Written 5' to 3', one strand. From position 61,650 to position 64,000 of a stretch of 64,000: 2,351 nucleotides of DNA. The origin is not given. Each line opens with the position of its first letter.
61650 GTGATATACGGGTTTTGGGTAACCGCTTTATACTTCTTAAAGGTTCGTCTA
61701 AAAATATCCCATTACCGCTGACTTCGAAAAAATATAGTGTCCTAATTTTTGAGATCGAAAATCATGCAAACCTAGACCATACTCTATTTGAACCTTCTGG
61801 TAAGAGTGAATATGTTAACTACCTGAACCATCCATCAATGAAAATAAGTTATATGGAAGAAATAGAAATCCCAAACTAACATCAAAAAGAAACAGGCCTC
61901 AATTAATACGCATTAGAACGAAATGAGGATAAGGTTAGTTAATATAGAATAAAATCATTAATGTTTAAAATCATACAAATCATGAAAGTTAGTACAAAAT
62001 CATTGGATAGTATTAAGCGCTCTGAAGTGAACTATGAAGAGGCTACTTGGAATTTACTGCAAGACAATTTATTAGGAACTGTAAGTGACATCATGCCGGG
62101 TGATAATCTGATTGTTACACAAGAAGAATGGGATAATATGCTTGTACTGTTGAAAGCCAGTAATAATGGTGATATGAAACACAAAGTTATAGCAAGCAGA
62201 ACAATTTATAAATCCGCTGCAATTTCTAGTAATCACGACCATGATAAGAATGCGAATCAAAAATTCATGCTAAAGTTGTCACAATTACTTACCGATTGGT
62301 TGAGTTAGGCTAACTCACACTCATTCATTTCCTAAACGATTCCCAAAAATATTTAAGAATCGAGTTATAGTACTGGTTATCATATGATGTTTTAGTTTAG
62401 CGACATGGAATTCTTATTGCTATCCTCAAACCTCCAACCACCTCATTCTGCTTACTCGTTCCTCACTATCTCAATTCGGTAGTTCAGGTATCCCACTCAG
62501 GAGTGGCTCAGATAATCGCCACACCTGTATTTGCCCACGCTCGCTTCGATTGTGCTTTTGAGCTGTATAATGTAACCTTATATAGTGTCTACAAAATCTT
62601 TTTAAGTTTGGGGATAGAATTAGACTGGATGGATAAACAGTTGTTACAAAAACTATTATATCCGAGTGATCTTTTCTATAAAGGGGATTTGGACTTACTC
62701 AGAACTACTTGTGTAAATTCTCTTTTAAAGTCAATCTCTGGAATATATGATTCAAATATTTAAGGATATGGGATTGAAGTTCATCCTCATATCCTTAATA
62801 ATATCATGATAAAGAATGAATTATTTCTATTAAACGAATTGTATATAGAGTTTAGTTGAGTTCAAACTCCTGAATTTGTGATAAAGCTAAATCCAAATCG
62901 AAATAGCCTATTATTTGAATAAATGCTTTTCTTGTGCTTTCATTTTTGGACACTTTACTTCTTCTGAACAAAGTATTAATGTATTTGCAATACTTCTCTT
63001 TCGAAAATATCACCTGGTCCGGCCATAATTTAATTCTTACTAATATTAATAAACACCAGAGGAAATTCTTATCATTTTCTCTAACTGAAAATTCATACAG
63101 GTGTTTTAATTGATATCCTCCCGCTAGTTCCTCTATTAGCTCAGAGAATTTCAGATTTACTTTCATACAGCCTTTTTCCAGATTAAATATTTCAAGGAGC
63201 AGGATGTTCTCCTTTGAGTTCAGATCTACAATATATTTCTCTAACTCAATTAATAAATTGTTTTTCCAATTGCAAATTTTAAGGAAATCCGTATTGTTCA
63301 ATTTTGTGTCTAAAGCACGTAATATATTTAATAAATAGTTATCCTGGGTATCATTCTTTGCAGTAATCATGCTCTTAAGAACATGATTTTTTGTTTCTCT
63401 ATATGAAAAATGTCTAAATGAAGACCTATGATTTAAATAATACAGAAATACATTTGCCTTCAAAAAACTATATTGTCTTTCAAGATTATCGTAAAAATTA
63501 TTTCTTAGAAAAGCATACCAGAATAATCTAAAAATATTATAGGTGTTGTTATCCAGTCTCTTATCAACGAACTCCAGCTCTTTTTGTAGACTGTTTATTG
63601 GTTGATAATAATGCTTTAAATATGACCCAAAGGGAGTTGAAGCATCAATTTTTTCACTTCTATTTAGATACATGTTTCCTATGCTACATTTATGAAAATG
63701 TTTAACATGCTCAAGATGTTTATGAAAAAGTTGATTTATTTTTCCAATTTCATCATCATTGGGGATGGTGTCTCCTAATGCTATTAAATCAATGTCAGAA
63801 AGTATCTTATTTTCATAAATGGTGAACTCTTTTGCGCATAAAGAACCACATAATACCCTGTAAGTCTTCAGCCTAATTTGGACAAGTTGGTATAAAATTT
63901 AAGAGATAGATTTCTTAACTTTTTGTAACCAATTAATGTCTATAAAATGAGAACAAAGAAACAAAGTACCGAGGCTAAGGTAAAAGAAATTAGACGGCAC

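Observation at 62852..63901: Nucleotidyltransferase-like (GS…SDIDL) N-terminal extension with no canonical start codon on the last minus-strand gene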

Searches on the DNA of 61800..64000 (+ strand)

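Call 16: search_dna_similar(query=window:63800-64000:+, collection=plasmids, mode=distant)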
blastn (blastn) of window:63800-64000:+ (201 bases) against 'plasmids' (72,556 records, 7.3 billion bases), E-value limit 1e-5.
No match.

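Call 80: search_rna_families(source=window, start=61800, end=64000, threshold=evalue, max_evalue=1)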
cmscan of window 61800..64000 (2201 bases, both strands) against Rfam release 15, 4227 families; matches with E-value up to 1: 1.
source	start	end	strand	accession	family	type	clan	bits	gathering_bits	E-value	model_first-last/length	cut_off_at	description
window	62139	62198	+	RF03154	twister-P3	Gene; ribozyme;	CL00120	20.7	39.9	0.54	1-73/73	no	type-P3 twister ribozyme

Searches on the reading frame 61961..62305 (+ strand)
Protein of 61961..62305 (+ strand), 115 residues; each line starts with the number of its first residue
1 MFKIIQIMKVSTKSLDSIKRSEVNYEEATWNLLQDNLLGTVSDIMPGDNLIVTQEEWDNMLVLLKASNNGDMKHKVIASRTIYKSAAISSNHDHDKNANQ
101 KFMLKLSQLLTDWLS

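Call 24: find_encoding_contigs(protein=window:61961-62305:+, flank=10000)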
Protein window:61961-62305:+ (115 aa): no gene with exactly this product is on record in the collection.

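Call 55: search_protein_families(library=pfam, proteins=[window:61961-62305:+], max_evalue=0.01)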
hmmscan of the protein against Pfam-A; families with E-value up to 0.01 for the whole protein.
window:61961-62305:+ (115 aa): 0 families

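Call 68: search_protein_families(library=padloc, proteins=[window:61961-62305:+], max_evalue=0.01)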
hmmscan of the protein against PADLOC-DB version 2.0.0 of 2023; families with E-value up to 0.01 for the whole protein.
window:61961-62305:+ (115 aa): 0 families
